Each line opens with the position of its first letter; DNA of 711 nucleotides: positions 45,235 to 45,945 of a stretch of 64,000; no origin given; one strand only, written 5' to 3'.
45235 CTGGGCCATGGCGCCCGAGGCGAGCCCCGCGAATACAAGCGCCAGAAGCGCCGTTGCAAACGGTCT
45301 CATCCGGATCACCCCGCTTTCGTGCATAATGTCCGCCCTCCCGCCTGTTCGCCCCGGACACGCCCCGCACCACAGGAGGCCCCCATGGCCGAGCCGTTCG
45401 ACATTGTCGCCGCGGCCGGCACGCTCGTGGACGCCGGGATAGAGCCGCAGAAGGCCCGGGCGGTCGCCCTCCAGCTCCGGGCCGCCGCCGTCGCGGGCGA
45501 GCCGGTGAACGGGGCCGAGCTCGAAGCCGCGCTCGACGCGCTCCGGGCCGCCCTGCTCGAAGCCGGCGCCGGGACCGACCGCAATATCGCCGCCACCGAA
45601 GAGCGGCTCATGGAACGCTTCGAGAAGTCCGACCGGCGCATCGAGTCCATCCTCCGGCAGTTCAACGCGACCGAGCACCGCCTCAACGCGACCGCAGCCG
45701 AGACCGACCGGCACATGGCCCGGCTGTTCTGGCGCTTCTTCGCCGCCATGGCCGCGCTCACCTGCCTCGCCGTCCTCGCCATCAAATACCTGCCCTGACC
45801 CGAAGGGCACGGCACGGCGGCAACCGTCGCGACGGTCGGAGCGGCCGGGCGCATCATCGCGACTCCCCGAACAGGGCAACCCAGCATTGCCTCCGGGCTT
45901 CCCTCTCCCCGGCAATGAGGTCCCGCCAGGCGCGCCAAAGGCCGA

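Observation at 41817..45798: Three plus-strand DUF1640-like coiled-coil/TM paralogs bracket a two-gene secreted-protein cargo inside the minus-strand pilus operon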

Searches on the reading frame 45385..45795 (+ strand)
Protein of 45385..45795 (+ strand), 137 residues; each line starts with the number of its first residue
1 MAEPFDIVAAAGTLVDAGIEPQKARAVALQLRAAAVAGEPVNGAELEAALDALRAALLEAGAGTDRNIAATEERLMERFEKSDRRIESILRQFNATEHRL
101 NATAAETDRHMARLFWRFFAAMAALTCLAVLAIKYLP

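Call 9: search_protein_families(library=pfam, max_evalue=1, proteins=[window:45385-45795:+])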
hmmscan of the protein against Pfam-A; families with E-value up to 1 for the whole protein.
window:45385-45795:+ (137 aa): 3 families
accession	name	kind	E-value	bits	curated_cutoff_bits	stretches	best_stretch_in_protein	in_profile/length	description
PF23716.1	DUF7158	-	0.0017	18.4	27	1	33-59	2-28/38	Family of unknown function (DUF7158)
PF04632.18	FUSC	-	0.05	12.7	30.9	1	35-130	267-364/660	Fusaric acid resistance protein family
PF15134.11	CEP15-like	-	0.12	12.8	27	1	53-120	21-89/110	Centrosomal protein 15-like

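Call 15: find_homologous_proteins(query=window:45385-45795:+)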
Query window:45385-45795:+ (137 aa): 7 proteins with E <= 0.001 among 2069 candidates.
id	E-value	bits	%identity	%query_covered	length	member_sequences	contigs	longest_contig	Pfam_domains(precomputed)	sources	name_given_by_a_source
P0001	2.0e-77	276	100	100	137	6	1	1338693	-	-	-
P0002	6.6e-70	251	92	100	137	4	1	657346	-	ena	-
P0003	6.0e-68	245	91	100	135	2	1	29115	-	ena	-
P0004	3.0e-65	236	88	100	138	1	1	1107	-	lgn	-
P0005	2.1e-64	234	87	100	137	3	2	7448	-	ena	-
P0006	1.7e-11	63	39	100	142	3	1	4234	-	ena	-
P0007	7.7e-11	61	36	100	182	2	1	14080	-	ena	-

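Call 18: search_protein_families(library=ncbifam, max_evalue=1, proteins=[window:45385-45795:+])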
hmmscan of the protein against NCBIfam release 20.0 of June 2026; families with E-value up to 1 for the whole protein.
window:45385-45795:+ (137 aa): 1 family
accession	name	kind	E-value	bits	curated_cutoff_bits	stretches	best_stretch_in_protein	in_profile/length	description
NF010760.0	PRK14163.1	equivalog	0.055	13.2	240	1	15-70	14-69/217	nucleotide exchange factor GrpE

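Call 19: find_encoding_contigs(protein=P0002, flank=10000, max_places=3)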
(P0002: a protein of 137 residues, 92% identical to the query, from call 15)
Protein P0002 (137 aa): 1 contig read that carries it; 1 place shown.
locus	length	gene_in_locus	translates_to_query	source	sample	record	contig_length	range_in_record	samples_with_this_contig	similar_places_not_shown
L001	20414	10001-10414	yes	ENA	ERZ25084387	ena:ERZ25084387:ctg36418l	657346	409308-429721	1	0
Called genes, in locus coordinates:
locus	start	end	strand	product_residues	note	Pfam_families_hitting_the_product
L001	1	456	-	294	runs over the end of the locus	-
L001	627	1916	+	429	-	PF13191:AAA_16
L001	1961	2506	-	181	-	-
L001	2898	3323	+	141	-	-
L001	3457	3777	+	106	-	PF07798:CCDC90-like (weak)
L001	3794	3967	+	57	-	-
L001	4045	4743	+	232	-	PF05685:Uma2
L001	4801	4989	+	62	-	-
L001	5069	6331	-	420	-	-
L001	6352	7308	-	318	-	PF04055:Radical_SAM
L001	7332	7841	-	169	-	PF00583:Acetyltransf_1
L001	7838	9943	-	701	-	PF26745:SPM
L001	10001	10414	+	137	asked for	-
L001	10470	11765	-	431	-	-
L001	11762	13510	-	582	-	-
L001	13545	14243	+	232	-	PF27832:Htd2 (weak), PF13452:FAS1_DH_region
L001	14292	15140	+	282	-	PF02668:TauD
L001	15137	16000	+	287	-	PF00106:adh_short, PF01370:Epimerase (weak), PF08659:KR (weak), PF13460:NAD_binding_10 (weak), PF13561:adh_short_C2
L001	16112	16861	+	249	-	PF01012:ETF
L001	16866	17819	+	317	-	PF01012:ETF, PF00766:ETF_alpha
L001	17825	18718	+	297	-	PF02737:3HCDH_N, PF03446:NAD_binding_2 (weak), PF00725:3HCDH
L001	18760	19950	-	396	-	PF02515:CoA_transf_3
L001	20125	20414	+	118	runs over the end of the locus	PF01909:NTP_transf_2, PF18765:Polbeta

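Call 20: find_encoding_contigs(protein=P0007, flank=10000, max_places=3)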
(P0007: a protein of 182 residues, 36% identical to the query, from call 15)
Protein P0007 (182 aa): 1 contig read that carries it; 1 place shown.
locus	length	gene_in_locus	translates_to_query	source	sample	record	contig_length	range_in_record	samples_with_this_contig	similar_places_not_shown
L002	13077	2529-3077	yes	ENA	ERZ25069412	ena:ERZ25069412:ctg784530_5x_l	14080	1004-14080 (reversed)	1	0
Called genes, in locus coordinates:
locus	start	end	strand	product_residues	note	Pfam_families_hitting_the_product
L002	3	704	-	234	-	?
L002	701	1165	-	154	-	PF01316:Arg_repressor, PF02863:Arg_repressor_C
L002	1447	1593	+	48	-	-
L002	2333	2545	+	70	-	-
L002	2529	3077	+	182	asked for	-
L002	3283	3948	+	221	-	PF02230:Abhydrolase_2, PF00561:Abhydrolase_1 (weak)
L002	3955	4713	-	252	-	PF05742:TANGO2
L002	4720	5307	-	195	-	-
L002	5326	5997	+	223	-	PF05247:FlhD (faint)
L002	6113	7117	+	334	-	PF00005:ABC_tran, PF13304:AAA_21 (weak)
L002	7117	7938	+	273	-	PF01061:ABC2_membrane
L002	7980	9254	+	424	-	PF08450:SGL (faint), PF01436:NHL (faint), PF17170:DUF5128 (weak)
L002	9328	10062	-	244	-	-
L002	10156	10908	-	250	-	PF01925:TauE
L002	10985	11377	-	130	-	PF03795:YCII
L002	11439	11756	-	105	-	PF00111:Fer2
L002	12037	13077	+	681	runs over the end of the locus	?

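Call 22: search_protein_representatives(alignment_id=A2)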
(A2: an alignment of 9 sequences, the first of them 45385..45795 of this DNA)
Query: 9 sequences, 138 profile positions. Proteins with E-value up to 0.001 (for the whole library): 252; up to 1e-10: 32; up to 1e-30: 9. The best 150 are listed.
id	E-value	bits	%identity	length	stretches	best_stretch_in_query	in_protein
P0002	2.1e-64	231.8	-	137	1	2-138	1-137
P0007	3.5e-49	182.6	-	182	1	2-138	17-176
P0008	3.4e-41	156.7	-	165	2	2-78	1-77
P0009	8.0e-40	152.2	-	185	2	2-87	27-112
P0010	1.4e-39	151.4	-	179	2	2-92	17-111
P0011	1.3e-38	148.3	-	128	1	2-138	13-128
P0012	4.4e-36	140.1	-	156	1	2-138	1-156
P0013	2.0e-35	138.0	-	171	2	2-88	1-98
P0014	2.0e-31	125.0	-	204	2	4-89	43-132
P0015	8.7e-30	119.7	-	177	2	63-138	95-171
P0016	2.9e-26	108.3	-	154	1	2-137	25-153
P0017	3.6e-26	108.0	-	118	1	16-138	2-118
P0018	4.1e-26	107.8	-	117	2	2-71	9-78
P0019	4.5e-26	107.7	-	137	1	2-137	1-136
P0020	4.1e-24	101.3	-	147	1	9-138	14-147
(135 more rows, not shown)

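Call 24: search_protein_families(library=pfam, alignment_id=A3, max_evalue=0.01)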
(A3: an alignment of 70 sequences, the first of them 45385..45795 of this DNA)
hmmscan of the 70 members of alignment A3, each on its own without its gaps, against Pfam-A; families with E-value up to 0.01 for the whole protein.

A. member 1, window:45385-45795:+ (137 aa): 1 family
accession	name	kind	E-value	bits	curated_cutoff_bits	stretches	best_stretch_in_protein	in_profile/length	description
PF23716.1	DUF7158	-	0.0017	18.4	27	1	33-59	2-28/38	Family of unknown function (DUF7158)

B. families by the number of members that match (of 70 scanned): 128 families (the first 25 are shown)
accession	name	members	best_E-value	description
PF07798.16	CCDC90-like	44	1.3e-16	Coiled-coil domain-containing protein 90-like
PF01442.23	Apolipoprotein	23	8.6e-10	Apolipoprotein A1/A4/E domain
PF04513.17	Baculo_PEP_C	13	3.8e-06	Baculovirus polyhedron envelope protein, PEP, C terminus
PF07889.17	DUF1664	11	0.0001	Protein of unknown function (DUF1664)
PF23991.1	DUF7310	6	6.4e-06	Coiled-coil region of unknown function (DUF7310)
PF16326.10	ABC_tran_CTD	4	0.0007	ABC transporter C-terminal domain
PF01519.22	DUF16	3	0.00061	Protein of unknown function DUF16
PF05377.16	FlaC_arch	3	0.0017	Flagella accessory protein C (FlaC)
PF04799.18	Fzo_mitofusin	3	0.0026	fzo-like conserved region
PF19111.5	DUF5798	2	2.5e-06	Family of unknown function (DUF5798)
PF05478.16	Prominin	2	5.5e-06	Prominin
PF02601.20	Exonuc_VII_L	2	7.2e-06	Exonuclease VII, large subunit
PF10392.15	COG5_N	2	4e-05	Conserved oligomeric Golgi complex subunit 5, N-terminal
PF24850.1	CC_BshC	2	5.6e-05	Bacillithiol biosynthesis BshC, C-terminal coiled-coil domain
PF04837.17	MbeB_N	2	0.00011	MbeB-like, N-term conserved region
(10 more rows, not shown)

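Call 25: search_protein_families(library=pfam, max_evalue=0.1, proteins=[P0007, P0008, P0009, P0010, P0011, P0012, P0013, P0016, P0019, P0020])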
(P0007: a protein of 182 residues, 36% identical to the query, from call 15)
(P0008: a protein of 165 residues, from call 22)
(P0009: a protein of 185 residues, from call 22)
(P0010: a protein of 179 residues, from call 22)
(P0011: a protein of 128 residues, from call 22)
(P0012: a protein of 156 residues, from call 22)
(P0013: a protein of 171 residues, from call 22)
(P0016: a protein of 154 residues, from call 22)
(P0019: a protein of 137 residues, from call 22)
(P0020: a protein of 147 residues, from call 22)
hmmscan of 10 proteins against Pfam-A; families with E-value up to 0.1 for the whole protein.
P0007 (182 aa): 4 families
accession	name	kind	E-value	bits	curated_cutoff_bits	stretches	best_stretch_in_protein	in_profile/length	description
PF01442.23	Apolipoprotein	-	0.0039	17.4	90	1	62-144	16-98/190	Apolipoprotein A1/A4/E domain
PF06295.17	ZapG-like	-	0.014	15.8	33.5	1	87-148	39-99/123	Z-ring associated protein G-like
PF18709.6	DLP_helical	-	0.014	15.1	25.5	1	43-123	259-337/340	Dynamin-like helical domain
PF04546.19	Sigma70_ner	-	0.024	15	29.7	1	68-113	122-167/210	Sigma-70, non-essential region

P0008 (165 aa): 33 families (the best 25 are shown)
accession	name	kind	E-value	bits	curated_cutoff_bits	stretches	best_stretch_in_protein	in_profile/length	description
PF07798.16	CCDC90-like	-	3.3e-07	30.8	33.5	1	102-161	116-172/175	Coiled-coil domain-containing protein 90-like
PF19111.5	DUF5798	-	2.5e-06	28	27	2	50-92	13-55/89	Family of unknown function (DUF5798)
PF03461.20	TRCF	-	0.00043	21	25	0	77-99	29-51/95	TRCF domain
PF08614.16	ATG16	-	0.0013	19.4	33.7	1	42-136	75-161/200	Autophagy protein 16 (ATG16)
PF11932.13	DUF3450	-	0.0018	18.1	32.6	1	55-142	15-101/241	Protein of unknown function (DUF3450)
PF16326.10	ABC_tran_CTD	-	0.0019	18.8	32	1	66-117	8-60/69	ABC transporter C-terminal domain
PF11083.13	Relaxase_C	-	0.0044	17.7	30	0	77-112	18-54/125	C-terminal helical hairpin domain from relaxase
PF05757.16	PsbQ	-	0.0044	17.6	26.9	0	53-87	82-119/204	Oxygen evolving enhancer protein 3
PF15619.11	Lebercilin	-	0.0052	16.8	34.3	1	62-131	120-189/193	Ciliary protein causing Leber congenital amaurosis disease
PF14612.12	Ino80_Iec3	-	0.0069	16.9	27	0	102-140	19-57/70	IEC3 subunit of the Ino80 complex, chromatin re-modelling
PF12795.12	MscS_porin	-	0.0076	16.3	34.4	0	73-139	51-126/238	Mechanosensitive ion channel porin domain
PF06103.16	DUF948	-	0.0088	16.6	37.2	0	70-119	23-72/89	Bacterial protein of unknown function (DUF948)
PF10498.14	IFT57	-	0.009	15.5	40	1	63-139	240-323/360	Intra-flagellar transport protein 57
PF07889.17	DUF1664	-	0.0092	16.5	34.6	0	74-133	49-108/124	Protein of unknown function (DUF1664)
PF08542.16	Rep_fac_C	-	0.0093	16.8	23.6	0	52-70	56-74/88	Replication factor C C-terminal domain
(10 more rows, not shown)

P0009 (185 aa): 1 family
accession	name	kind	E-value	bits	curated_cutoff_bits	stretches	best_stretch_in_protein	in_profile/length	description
PF19277.4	GPAT_C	-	0.033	13.9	25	1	64-119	103-159/344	Glycerol-3-phosphate acyltransferase C-terminal region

P0010 (179 aa): 1 family
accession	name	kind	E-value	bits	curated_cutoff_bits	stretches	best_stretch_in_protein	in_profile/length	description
PF00306.32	ATP-synt_ab_C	-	0.074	13.9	27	0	66-93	83-110/126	ATP synthase alpha/beta chain, C terminal domain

P0011 (128 aa): 3 families
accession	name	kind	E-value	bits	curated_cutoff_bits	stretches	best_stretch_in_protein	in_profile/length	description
PF00006.31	ATP-synt_ab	-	0.029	14.4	29.5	1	38-79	117-158/213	ATP synthase alpha/beta family, nucleotide-binding domain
PF21040.3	CEP104-like_TOG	-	0.054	14.1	24.3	1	47-95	85-135/208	Centrosomal protein CEP104-like, TOG domain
PF08542.16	Rep_fac_C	-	0.083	13.7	23.6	0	65-81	57-73/88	Replication factor C C-terminal domain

P0012 (156 aa): 2 families
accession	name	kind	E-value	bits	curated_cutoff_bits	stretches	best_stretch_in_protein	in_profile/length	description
PF18580.7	HTH_SUN2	-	0.0032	18.1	30.4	0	46-66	1-21/58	SUN2 helix-turn-helix domain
PF05130.17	FlgN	-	0.06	14.2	30.5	0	48-125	29-103/147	FlgN protein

P0013 (171 aa): 2 families
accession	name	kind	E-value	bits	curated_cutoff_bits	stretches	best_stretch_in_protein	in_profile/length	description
PF02524.19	KID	-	0.0004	20.4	20.8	0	79-86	2-9/11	KID repeat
PF09442.15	DUF2018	-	0.078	14.5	25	0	56-97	27-70/83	Domain of unknown function (DUF2018)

P0016 (154 aa): 7 families
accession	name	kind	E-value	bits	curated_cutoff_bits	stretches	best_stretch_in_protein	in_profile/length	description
PF04513.17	Baculo_PEP_C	-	0.011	16.2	38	1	69-148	35-114/140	Baculovirus polyhedron envelope protein, PEP, C terminus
PF24850.1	CC_BshC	-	0.012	15.9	27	1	71-129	36-94/159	Bacillithiol biosynthesis BshC, C-terminal coiled-coil domain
PF07798.16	CCDC90-like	-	0.022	15.1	33.5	0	69-149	98-171/175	Coiled-coil domain-containing protein 90-like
PF06476.17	DUF1090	-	0.028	14.9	24.4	1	28-120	3-96/110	Protein of unknown function (DUF1090)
PF10234.14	Cluap1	-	0.028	14.3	25.8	1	70-127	152-208/268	Clusterin-associated protein-1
PF16046.10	FAM76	-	0.084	12.7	28.5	1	55-134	207-289/298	FAM76 protein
PF10173.14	Mit_KHE1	-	0.086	13.4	22.5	0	70-131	21-82/188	Mitochondrial K+-H+ exchange-related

P0019 (137 aa): 1 family
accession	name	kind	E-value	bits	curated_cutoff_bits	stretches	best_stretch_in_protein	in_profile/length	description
PF19751.4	DUF6238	-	0.071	13.5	29.1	0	54-125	8-80/152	Family of unknown function (DUF6238)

P0020 (147 aa): 1 family
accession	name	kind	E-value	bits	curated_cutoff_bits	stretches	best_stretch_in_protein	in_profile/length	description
PF23716.1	DUF7158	-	0.00058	19.9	27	1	39-60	2-23/38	Family of unknown function (DUF7158)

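Call 28: search_solved_structures(query=A3, max_evalue=1)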
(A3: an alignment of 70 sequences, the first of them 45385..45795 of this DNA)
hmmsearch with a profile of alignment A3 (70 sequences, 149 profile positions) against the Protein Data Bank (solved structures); distinct sequences matched with E-value up to 1: 107 (the best 60 are shown).
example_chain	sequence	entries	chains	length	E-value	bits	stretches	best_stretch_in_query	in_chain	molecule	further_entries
3s84_A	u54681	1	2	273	1.1e-08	38.6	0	53-106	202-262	Apolipoprotein A-IV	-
9hx4_F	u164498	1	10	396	4.5e-08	36.6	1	55-123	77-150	Apolipoprotein A-IV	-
6h9m_A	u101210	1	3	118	1.2e-07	35.3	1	9-106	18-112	Coiled-coil domain-containing protein 90B, mitochondrial,General control protein GCN4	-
2l7b_A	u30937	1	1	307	5.9e-05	26.5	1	39-127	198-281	Apolipoprotein E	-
6clz_B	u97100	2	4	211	0.00042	23.7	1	53-120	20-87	Apolipoprotein A-I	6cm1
4v6m_A0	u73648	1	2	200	0.00049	23.5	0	53-120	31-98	Apolipoprotein A-I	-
1av1_A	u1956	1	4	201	0.00056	23.3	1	39-103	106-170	APOLIPOPROTEIN A-I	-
2n5e_A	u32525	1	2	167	0.00063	23.2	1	37-104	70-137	Apolipoprotein A-I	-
6pts_A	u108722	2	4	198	0.00072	23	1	39-103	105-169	Apolipoprotein A-I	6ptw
2msc_A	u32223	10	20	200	0.00077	22.9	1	39-103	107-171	Apolipoprotein A-I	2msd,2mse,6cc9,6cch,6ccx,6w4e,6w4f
7kjr_C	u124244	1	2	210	0.0011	22.4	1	39-103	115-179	Apolipoprotein A-I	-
3k2s_A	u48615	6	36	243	0.0013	22.2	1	39-103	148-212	Apolipoprotein A-I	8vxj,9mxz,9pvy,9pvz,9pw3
6so5_C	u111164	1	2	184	0.0015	21.9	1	61-144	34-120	Tail-anchored protein insertion receptor WRB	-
8eqs_C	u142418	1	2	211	0.0016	21.8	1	39-103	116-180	Apolipoprotein A-I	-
8cr1_C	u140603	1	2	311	0.004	20.6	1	61-144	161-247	Guided entry of tail-anchored proteins factor CAMLG,Guided entry of tail-anchored proteins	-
6h9l_A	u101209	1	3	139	0.0051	20.2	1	42-122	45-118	Uncharacterized protein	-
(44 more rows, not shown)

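Call 38: find_encoding_contigs(protein=P0008, flank=8000, max_places=3)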
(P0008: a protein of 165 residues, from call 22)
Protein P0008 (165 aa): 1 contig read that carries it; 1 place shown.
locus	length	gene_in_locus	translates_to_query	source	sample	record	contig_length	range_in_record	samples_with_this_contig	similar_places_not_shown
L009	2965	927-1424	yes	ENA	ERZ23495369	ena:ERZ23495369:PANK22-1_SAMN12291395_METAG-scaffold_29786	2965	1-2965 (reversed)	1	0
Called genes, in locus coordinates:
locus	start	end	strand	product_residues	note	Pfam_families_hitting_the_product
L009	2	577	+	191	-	?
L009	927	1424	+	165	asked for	PF07798:CCDC90-like (faint), PF25994:HH_AprE (faint), PF19111:DUF5798 (faint)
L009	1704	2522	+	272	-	PF05050:Methyltransf_21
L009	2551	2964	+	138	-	?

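Call 39: find_encoding_contigs(protein=P0006, flank=8000, max_places=3)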
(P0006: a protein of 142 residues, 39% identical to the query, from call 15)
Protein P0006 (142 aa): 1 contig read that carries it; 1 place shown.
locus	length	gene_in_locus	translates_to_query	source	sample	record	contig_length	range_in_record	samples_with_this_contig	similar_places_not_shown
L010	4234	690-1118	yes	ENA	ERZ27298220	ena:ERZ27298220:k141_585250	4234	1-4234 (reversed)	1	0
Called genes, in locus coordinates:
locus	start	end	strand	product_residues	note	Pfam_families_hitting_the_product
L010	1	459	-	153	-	?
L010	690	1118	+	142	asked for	-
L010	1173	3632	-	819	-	PF01266:DAO, PF07992:Pyr_redox_2 (faint), PF13454:NAD_binding_9 (faint), PF13738:Pyr_redox_3 (faint), PF16350:FAO_M, PF01571:GCV_T, PF08669:GCV_T_C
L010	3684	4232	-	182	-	?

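Call 43: search_protein_families(library=pfam, max_evalue=0.01, proteins=[L001:7841-9943:-, L001:7335-7841:-, L001:6355-7308:-, L001:5072-6331:-, L001:3457-3774:+, L001:2898-3320:+, L001:4045-4740:+])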
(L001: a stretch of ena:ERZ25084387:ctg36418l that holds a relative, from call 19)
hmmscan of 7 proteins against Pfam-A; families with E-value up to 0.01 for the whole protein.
L001:7841-9943:- (701 aa): 0 families

L001:7335-7841:- (169 aa): 3 families
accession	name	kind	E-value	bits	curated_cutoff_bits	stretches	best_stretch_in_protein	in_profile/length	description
PF00583.31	Acetyltransf_1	-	4.2e-11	43.6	20.7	1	50-158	14-116/116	Acetyltransferase (GNAT) family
PF13508.13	Acetyltransf_7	-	4.4e-05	24.2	27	1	71-159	4-83/84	Acetyltransferase (GNAT) domain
PF13480.13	Acetyltransf_6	-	0.0012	19.5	22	1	10-102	9-104/143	Acetyltransferase (GNAT) domain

L001:6355-7308:- (318 aa): 1 family
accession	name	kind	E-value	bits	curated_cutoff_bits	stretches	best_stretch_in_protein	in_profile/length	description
PF04055.27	Radical_SAM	-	2.3e-16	60.9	29.5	1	41-193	3-165/166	Radical SAM superfamily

L001:5072-6331:- (420 aa): 0 families

L001:3457-3774:+ (106 aa): 2 families
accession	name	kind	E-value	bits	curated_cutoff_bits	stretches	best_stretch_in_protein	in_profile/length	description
PF07798.16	CCDC90-like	-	1.8e-13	51.2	33.5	2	7-60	1-61/175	Coiled-coil domain-containing protein 90-like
PF07352.17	Phage_Mu_Gam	-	0.00085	19.7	28.3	1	42-87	13-58/149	Bacteriophage Mu Gam like protein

L001:2898-3320:+ (141 aa): 0 families

L001:4045-4740:+ (232 aa): 1 family
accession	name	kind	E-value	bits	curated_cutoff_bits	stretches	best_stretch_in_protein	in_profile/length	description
PF05685.18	Uma2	-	4.5e-10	39.7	27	1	48-171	24-139/172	Putative restriction endonuclease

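Call 51: search_protein_families(library=padloc, max_evalue=0.01, proteins=[window:45385-45795:+, L001:3457-3774:+, L001:7335-7841:-, L001:6355-7308:-, L001:7841-9943:-])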
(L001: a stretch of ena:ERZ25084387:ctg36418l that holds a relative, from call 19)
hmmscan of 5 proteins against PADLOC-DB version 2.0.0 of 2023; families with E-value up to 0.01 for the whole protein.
window:45385-45795:+ (137 aa): 0 families

L001:3457-3774:+ (106 aa): 0 families

L001:7335-7841:- (169 aa): 0 families

L001:6355-7308:- (318 aa): 3 families
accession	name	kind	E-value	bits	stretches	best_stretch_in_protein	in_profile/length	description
PDLC02903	pVip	-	1.9e-12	45.2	1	39-142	4-105/257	Viperins not associated with kinases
PDLC02904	pVip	-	1.7e-07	29.1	1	41-142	9-112/262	Viperins associated with kinases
PDLC02905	pVip-kinase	-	0.00013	19.4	1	45-144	192-298/474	Viperin-kinase fusion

L001:7841-9943:- (701 aa): 0 families

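Call 52: search_protein_families(library=phrogs, max_evalue=0.01, proteins=[window:45385-45795:+, L001:3457-3774:+, L001:7335-7841:-, L001:6355-7308:-, L001:7841-9943:-])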
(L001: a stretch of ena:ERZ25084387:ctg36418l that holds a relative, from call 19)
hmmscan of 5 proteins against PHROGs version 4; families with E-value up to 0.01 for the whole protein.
window:45385-45795:+ (137 aa): 0 families

L001:3457-3774:+ (106 aa): 6 families
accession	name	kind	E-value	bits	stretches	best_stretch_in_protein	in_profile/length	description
phrog_17872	-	unknown function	1.5e-17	65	1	5-104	4-96/100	-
phrog_9415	-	unknown function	1.3e-07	32.6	2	25-77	25-103/168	-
phrog_10234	-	unknown function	0.0026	18.6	1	22-58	5-41/55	-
phrog_3556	-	unknown function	0.0033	17.6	0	57-103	210-266/276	-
phrog_491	-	DNA, RNA and nucleotide metabolism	0.0054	17.4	1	43-87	30-74/176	Mu Gam-like end protection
phrog_22716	-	unknown function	0.0095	17.3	0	15-71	46-102/130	-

L001:7335-7841:- (169 aa): 1 family
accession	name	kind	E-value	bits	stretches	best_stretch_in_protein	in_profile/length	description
phrog_1249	-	other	2.2e-29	103.5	1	29-166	15-154/180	acetyltransferase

L001:6355-7308:- (318 aa): 1 family
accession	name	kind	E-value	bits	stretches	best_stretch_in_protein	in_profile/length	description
phrog_1802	-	other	0.0012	18.8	1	41-141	50-167/556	radical SAM domain-containing protein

L001:7841-9943:- (701 aa): 1 family
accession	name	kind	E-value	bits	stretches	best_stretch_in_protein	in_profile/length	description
phrog_3677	-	other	1.2e-33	117.1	1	531-662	74-206/1125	protease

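Call 53: predict_structure(alignment_id=A3)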
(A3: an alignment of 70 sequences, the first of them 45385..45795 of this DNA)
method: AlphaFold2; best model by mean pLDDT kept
length: 137 residues; sequences in the alignment: 70
mean_pLDDT: 93.8   pTM: 0.56
mean pLDDT of the five models: 93.8, 93.6, 92.3, 91.8, 91.6
residues with pLDDT >= 90: 114; 70-90: 19; 50-70: 4; < 50: 0
segments of 3 or more residues with pLDDT < 50: none
pLDDT, mean of each block of 10 residues (from residue 1): 84 95 92 81 88 96 98 98 98 98 98 98 97 90
secondary structure, 60 per line:
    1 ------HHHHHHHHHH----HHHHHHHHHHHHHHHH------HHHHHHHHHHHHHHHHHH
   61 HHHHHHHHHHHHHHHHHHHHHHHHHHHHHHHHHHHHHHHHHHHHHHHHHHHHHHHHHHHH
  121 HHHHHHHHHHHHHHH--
elements in order: H7-16 H21-36 H43-135
